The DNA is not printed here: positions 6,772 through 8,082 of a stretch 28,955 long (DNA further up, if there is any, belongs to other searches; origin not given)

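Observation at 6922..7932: Proline-rich bitopic double-LysM protein inserted between murD and ftsW: a candidate FtsN/DipM-like divisome component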

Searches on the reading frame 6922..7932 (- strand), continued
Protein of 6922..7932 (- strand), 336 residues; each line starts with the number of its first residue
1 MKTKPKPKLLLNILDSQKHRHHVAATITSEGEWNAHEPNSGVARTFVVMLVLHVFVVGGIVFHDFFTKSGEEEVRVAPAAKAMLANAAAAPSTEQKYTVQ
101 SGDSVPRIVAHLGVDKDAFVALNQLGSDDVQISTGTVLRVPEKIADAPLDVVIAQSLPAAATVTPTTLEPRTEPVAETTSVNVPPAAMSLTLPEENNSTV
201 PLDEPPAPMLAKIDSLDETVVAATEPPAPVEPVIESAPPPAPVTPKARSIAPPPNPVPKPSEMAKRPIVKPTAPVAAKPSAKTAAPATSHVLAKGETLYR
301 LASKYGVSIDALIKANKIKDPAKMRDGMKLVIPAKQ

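Call 47: predict_structure(alignment_id=A1)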
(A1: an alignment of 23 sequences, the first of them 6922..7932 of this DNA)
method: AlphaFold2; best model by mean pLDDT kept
length: 336 residues; sequences in the alignment: 23
mean_pLDDT: 63.4   pTM: 0.26
mean pLDDT of the five models: 63.4, 63.0, 62.1, 59.8, 57.8
residues with pLDDT >= 90: 67; 70-90: 54; 50-70: 82; < 50: 133
segments of 3 or more residues with pLDDT < 50: 22-29, 73-91, 145-148, 150-169, 178-184, 186-192, 194-205, 207-226, 238-240, 244-249, 272-283
pLDDT, mean of each block of 10 residues (from residue 1): 59 58 48 54 82 90 69 43 45 78 89 89 81 88 57 45 44 47 43 45 45 39 44 47 49 59 53 45 68 94 94 94 92 84
secondary structure, 60 per line:
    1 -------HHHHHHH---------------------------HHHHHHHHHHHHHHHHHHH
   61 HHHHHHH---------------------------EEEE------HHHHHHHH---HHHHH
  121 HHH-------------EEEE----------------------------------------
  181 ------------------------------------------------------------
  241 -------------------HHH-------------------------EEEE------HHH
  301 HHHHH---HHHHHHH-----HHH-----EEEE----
elements in order: H8-14 H42-67 E95-98 H105-112 H116-123 E137-140 E288-291 H298-305 H309-315 E329-332
